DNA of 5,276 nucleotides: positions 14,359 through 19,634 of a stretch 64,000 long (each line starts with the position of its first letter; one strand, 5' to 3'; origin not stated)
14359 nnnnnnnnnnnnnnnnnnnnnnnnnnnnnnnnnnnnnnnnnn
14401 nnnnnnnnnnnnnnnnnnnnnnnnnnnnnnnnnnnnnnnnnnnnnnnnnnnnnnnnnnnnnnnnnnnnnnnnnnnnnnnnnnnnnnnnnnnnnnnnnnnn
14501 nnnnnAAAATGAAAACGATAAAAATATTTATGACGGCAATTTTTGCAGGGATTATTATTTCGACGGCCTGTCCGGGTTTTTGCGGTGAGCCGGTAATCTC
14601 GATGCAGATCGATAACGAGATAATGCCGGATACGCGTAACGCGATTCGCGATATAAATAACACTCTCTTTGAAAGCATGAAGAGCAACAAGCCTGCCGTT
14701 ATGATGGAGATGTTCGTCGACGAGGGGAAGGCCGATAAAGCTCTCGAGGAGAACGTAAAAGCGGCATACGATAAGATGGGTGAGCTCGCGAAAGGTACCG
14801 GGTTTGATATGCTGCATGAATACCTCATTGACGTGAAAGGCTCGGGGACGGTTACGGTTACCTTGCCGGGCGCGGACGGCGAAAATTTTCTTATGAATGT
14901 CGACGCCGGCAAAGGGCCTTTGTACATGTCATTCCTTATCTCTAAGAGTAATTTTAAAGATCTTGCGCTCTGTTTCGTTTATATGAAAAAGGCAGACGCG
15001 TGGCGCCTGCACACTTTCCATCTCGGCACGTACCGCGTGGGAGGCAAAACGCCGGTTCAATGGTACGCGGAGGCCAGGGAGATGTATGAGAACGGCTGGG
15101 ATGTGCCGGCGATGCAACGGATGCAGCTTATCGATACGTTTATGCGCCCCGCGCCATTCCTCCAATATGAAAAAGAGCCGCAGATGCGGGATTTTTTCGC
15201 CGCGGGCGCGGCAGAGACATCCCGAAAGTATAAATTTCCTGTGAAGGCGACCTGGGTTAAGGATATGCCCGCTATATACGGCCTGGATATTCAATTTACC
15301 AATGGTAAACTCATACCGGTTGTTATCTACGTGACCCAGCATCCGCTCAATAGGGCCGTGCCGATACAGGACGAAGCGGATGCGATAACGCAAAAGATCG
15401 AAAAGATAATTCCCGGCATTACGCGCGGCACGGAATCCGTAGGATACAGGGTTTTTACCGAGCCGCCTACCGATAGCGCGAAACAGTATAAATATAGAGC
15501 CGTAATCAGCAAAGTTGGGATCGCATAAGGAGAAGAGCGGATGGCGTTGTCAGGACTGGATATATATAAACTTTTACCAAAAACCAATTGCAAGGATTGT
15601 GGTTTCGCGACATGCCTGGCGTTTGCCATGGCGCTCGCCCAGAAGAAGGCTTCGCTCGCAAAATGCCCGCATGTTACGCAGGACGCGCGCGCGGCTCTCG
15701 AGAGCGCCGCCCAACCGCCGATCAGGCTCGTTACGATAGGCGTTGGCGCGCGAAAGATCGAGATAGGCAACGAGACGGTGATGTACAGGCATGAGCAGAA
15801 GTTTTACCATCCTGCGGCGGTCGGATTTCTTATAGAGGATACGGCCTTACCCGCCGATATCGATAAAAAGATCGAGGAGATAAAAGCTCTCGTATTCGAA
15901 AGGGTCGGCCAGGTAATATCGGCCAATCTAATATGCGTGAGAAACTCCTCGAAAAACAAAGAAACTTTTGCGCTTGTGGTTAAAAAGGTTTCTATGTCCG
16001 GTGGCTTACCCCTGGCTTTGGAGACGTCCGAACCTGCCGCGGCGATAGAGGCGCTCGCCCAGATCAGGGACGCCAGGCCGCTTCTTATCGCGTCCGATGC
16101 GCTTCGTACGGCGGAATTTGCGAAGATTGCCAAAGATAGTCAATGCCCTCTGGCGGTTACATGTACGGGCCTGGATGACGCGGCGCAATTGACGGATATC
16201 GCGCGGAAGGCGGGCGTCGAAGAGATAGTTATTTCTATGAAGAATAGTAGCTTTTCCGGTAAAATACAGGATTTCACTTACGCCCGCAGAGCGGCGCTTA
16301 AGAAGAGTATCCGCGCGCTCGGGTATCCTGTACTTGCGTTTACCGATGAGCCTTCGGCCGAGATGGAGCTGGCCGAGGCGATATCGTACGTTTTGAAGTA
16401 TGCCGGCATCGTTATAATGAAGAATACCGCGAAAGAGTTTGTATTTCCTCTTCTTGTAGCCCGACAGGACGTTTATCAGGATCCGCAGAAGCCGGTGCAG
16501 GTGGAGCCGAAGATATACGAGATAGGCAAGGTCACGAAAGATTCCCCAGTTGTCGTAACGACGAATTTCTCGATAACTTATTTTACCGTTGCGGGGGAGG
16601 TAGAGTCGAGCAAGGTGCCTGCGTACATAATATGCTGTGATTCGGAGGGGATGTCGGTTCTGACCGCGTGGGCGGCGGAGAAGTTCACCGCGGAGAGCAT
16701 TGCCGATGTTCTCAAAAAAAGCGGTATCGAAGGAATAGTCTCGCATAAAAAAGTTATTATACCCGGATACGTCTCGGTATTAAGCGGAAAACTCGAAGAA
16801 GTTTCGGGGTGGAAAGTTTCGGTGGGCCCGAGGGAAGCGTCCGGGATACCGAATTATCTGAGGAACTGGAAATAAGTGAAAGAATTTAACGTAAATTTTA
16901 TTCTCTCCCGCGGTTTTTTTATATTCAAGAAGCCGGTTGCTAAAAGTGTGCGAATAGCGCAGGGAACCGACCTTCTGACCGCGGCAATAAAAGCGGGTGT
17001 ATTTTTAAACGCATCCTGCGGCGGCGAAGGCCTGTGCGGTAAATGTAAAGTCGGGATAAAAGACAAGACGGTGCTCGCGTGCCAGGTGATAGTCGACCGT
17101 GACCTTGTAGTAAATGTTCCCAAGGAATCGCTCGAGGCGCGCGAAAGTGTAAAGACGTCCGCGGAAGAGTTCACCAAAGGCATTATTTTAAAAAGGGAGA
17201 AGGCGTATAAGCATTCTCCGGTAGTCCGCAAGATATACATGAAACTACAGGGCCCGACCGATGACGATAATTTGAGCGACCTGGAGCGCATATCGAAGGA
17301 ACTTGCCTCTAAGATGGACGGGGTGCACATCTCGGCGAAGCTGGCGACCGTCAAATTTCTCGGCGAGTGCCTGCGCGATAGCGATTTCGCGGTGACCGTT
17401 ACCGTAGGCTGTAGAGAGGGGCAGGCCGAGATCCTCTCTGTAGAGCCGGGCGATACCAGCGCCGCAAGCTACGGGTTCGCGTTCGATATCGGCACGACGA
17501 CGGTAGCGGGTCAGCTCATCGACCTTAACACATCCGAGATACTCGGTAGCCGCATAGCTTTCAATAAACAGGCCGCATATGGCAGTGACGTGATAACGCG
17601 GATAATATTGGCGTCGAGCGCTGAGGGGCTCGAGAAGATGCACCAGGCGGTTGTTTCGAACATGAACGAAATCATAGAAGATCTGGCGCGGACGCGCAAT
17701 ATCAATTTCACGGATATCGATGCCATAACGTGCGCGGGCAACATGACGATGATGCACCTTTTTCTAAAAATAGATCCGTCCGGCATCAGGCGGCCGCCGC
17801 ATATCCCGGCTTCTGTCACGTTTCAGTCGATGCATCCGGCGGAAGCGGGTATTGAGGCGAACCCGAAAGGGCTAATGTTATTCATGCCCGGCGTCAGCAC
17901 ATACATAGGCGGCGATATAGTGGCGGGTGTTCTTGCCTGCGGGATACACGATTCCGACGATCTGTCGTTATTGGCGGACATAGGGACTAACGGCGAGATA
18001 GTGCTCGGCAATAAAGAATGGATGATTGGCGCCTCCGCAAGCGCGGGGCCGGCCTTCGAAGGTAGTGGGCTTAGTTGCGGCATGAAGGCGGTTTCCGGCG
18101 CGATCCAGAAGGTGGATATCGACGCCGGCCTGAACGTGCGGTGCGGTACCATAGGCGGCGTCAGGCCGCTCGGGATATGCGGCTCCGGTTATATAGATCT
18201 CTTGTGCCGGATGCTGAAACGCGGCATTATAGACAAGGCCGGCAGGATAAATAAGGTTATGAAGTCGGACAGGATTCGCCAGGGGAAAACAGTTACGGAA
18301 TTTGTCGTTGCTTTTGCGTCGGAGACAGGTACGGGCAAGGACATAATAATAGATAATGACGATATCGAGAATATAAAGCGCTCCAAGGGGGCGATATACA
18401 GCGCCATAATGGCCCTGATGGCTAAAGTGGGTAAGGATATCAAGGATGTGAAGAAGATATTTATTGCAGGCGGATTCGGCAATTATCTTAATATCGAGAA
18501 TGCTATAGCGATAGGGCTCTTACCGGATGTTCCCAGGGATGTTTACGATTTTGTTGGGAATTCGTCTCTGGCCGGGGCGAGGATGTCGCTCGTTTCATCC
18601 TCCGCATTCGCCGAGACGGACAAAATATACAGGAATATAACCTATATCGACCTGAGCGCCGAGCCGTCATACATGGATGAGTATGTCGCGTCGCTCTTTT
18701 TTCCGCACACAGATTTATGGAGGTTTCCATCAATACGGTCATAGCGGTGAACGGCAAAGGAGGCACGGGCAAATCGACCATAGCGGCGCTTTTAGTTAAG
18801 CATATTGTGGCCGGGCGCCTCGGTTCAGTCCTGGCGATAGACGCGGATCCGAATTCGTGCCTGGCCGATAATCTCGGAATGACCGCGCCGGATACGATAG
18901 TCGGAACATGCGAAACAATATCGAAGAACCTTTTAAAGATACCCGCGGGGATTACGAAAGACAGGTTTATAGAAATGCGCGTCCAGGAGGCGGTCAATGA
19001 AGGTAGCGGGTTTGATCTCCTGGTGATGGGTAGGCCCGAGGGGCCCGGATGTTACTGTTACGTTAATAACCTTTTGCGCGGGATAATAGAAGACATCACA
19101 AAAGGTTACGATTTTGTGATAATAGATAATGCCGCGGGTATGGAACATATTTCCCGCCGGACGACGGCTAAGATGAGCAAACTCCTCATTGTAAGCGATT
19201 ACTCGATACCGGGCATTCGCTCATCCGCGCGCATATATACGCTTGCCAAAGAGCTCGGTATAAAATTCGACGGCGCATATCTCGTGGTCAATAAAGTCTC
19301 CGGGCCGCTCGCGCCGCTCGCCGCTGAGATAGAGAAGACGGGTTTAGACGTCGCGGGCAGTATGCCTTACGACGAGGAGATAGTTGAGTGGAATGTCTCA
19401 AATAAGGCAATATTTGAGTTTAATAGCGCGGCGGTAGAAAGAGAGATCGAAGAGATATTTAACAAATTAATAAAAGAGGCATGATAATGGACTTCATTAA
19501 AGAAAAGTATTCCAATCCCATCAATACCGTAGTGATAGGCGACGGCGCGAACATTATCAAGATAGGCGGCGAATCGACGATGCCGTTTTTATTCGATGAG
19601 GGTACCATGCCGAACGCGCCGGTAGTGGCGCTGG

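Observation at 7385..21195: Methyl-branch and carbonyl-branch Wood-Ljungdahl genes in one co-directional cluster, but no CODH catalytic subunit (acsA/cooS) in the window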

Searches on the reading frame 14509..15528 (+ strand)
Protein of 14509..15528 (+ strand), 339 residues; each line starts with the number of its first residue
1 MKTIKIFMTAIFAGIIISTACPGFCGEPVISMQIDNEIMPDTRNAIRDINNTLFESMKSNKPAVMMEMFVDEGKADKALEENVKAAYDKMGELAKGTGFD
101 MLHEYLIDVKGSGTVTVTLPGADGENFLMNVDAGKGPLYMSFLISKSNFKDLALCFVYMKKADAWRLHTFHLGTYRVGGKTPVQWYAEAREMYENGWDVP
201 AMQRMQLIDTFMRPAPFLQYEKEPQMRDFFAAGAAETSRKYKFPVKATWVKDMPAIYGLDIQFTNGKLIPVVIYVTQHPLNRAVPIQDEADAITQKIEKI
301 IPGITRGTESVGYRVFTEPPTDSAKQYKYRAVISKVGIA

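Call 3: search_protein_families(library=pfam, proteins=[window:14509-15528:+])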
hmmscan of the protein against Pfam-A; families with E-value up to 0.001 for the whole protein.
window:14509-15528:+ (339 aa): 0 families

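Call 20: search_protein_families(library=ncbifam, proteins=[window:14509-15528:+], max_evalue=0.01)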
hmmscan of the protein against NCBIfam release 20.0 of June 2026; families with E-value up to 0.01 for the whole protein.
window:14509-15528:+ (339 aa): 0 families

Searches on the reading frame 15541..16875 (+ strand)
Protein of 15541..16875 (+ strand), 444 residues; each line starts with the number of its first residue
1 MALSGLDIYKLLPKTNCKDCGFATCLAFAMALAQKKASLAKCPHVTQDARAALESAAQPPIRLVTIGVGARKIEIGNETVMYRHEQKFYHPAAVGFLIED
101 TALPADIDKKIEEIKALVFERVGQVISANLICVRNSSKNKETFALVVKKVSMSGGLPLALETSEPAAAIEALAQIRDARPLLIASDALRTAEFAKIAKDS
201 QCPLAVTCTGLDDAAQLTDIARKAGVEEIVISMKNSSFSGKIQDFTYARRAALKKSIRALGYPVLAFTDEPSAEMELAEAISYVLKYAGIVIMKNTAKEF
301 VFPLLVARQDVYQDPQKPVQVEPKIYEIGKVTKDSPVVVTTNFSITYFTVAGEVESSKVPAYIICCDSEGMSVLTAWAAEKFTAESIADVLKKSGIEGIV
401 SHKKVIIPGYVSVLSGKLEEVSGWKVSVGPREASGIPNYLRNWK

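Call 3: search_protein_families(library=pfam, proteins=[window:15541-16875:+])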
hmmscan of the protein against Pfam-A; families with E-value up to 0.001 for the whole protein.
window:15541-16875:+ (444 aa): 2 families
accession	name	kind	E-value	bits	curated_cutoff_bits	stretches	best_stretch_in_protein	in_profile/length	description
PF03599.22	CdhD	-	9.3e-93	311.5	24.8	1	64-439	2-386/387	CO dehydrogenase/acetyl-CoA synthase delta subunit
PF04060.18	FeS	-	4.2e-14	52.4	23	1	12-44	1-33/33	Putative Fe-S cluster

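Call 20: search_protein_families(library=ncbifam, proteins=[window:15541-16875:+], max_evalue=0.01)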
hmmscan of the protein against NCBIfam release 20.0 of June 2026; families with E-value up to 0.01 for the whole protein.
window:15541-16875:+ (444 aa): 11 families
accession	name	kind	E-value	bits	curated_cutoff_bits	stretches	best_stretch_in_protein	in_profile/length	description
NF003195.0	PRK04165.1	equivalog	1.6e-162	541.5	306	1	1-443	1-446/450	acetyl-CoA decarbonylase/synthase complex subunit gamma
NF043039.1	HgcAB_like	equivalog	8.7e-25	88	285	1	318-442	13-137/350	HgcAB-like fusion protein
NF040863.1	HgcA_corrinoid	equivalog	4e-19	68.9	275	1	320-442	29-151/325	mercury methylation corrinoid protein HgcA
NF006446.0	PRK08764.1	equivalog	5.5e-08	32.8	220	1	8-61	12-65/139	Rnf electron transport complex subunit RnfB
NF005415.0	PRK06991.1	equivalog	2.8e-07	30.5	281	1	8-55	11-58/284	electron transport complex subunit RsxB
TIGR01944.1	rnfB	subfamily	6.3e-07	29.1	68.7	1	8-53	40-84/190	RnfABCDGE type electron transport complex subunit B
NF011063.0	PRK14494.1-2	equivalog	1.2e-05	25.2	258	1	9-54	139-182/227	putative molybdopterin-guanine dinucleotide biosynthesis protein MobB/FeS domain-containing protein protein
NF041836.1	rnfB_Methano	equivalog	2.1e-05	24.1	445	1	7-44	42-79/265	Rnf electron transport complex subunit RnfB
NF005505.0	PRK07118.1-4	equivalog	4.9e-05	22.9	378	1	7-45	42-80/265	Fe-S cluster domain-containing protein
NF005506.0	PRK07118.1-5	equivalog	0.00034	20.1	388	1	9-54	43-88/279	Fe-S cluster domain-containing protein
NF003475.0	PRK05113.1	equivalog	0.00049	20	203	1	8-47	40-78/190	electron transport complex subunit RsxB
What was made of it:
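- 15541..16875 (+): acsC, large subunit of the corrinoid iron-sulfur protein. Pfam CdhD + FeS; NCBIfam PRK04165, 541 bits (calls 3, 20).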

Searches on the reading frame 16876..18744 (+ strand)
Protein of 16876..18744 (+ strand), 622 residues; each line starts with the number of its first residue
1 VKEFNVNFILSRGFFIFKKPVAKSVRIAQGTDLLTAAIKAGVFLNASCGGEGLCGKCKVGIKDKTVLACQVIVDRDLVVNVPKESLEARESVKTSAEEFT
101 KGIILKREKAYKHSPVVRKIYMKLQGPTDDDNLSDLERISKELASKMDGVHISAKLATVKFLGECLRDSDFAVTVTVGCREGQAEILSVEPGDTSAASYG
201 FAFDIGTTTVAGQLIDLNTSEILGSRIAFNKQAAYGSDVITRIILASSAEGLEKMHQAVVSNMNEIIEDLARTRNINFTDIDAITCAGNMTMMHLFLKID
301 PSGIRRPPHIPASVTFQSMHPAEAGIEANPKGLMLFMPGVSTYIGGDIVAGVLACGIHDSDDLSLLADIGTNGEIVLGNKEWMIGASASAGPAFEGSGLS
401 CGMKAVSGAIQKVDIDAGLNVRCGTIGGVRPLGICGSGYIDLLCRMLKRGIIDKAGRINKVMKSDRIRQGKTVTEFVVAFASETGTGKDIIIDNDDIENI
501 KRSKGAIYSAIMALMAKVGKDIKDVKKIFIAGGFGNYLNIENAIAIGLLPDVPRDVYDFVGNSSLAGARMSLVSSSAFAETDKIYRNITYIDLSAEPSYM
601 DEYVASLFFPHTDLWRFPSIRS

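Call 3: search_protein_families(library=pfam, proteins=[window:16876-18744:+])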
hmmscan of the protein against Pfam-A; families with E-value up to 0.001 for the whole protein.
window:16876-18744:+ (622 aa): 4 families
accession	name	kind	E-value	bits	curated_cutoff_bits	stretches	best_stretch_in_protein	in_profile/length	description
PF14574.11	RACo_C_ter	-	1.1e-96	323.3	27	1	363-620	2-260/261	C-terminal domain of RACo the ASKHA domain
PF17651.6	Raco_middle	-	3.3e-54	183.4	26.8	1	199-359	1-162/163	RACo middle region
PF17650.6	RACo_linker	-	1.1e-17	64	26.2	1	108-195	3-85/86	RACo linker region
PF00111.32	Fer2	-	5e-06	26.8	21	1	20-72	5-75/77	2Fe-2S iron-sulfur cluster binding domain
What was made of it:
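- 16876..18744 (+): RACo (acsV/orf7-type), reductive activator of the corrinoid protein. Pfam Fer2 + RACo_linker + Raco_middle + RACo_C_ter (call 3).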

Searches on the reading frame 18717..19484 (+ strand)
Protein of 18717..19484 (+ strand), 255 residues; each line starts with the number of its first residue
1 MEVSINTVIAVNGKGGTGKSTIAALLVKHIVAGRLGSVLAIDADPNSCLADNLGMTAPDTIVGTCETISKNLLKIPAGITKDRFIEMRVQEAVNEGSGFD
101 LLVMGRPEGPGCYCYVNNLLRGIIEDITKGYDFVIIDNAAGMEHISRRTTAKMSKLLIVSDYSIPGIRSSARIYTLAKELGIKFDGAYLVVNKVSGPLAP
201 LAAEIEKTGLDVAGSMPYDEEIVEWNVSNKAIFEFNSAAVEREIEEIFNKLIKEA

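Call 4: search_protein_families(library=pfam, proteins=[window:18717-19484:+])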
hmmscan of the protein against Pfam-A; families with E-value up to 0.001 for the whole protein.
window:18717-19484:+ (255 aa): 6 families
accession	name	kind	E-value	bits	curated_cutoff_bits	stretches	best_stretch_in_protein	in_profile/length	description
PF01656.29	CbiA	-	8.2e-14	52.1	25.4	1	9-229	2-122/125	CobQ/CobB/MinD/ParA nucleotide binding domain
PF13614.12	AAA_31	-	4.6e-09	36.9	27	1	8-161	3-148/177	AAA domain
PF02374.21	ArsA_ATPase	-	5.4e-05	23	24.3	1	7-74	2-64/305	Anion-transporting ATPase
PF00142.24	Fer4_NifH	-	0.00026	21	25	0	9-249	3-242/271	4Fe-4S iron sulfur cluster binding proteins, NifH/frxC family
PF09140.17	MipZ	-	0.0003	20.6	20.7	0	8-44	3-38/262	ATPase MipZ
PF13479.12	AAA_24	-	0.0006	20.2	27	1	6-154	2-88/195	AAA domain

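Call 20: search_protein_families(library=ncbifam, proteins=[window:18717-19484:+], max_evalue=0.01)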
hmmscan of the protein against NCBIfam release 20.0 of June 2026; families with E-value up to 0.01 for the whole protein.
window:18717-19484:+ (255 aa): 17 families
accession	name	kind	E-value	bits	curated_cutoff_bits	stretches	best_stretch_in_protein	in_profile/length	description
TIGR01969.1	minD_arch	subfamily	2.9e-13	49.6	201.75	1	118-236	96-214/251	cell division ATPase MinD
NF041546.1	ParA_partition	equivalog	4e-10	39.6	180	1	9-51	3-44/203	ParA family partition ATPase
TIGR01968.1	minD_bact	equivalog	2e-09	37.2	212.9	1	8-196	4-175/261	septum site-determining protein MinD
TIGR01281.1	DPOR_bchL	equivalog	3.6e-07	29.8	345.15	1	8-251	2-239/268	ferredoxin:protochlorophyllide reductase (ATP-dependent) iron-sulfur ATP-binding protein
TIGR03453.1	partition_RepA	equivalog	1.8e-06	27.1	348.45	1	8-68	107-165/387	plasmid partitioning protein RepA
TIGR03815.1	CpaE_hom_Actino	equivalog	2.4e-06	26.9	154.45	1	7-224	112-313/340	septum site-determining protein Ssd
TIGR03371.1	cellulose_yhjQ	equivalog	1.1e-05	25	157.85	1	7-58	3-53/246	cellulose biosynthesis protein BcsQ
NF047398.1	AAA_KGGVGR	domain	2.4e-05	24.7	90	0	117-157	129-168/190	KGGVGR-motif variant AAA ATPase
NF010443.0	PRK13869.1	subfamily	4.8e-05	22.3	446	1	8-68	123-182/405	plasmid-partitioning protein RepA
NF041136.1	MrpORP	equivalog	0.00062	19.2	450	0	7-30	7-30/365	iron-sulfur cluster carrier protein MrpORP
TIGR02016.1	BchX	equivalog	0.00064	19.1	331.2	0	8-52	2-45/296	chlorophyllide a reductase iron protein subunit X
NF009701.0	PRK13230.1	subfamily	0.0014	17.7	350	0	9-113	4-105/291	nitrogenase reductase-like protein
NF053621.1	ATPseBagBMYCTU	equivalog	0.0018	17.4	521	1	6-60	12-65/371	ATPase BagB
NF010461.0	PRK13886.1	subfamily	0.0023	17.4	360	0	9-46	6-42/241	conjugal transfer protein TraL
NF053622.1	ATPseBagAMYCTU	equivalog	0.0026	17.3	400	1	9-32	10-33/325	ATPase BagA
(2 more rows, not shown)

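Call 45: search_solved_structures(query=window:18717-19484:+, max_evalue=0.00001)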
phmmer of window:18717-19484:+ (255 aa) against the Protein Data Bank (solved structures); distinct sequences matched with E-value up to 0.00001: 2.
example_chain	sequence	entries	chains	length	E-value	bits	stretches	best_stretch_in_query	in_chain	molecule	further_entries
3kje_A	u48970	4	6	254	3.7e-20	75.7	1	9-251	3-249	CO dehydrogenase/acetyl-CoA synthase complex, accessory protein CooC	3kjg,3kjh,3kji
1hyq_A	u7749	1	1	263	7.8e-06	28.8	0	5-231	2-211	CELL DIVISION INHIBITOR (MIND-1)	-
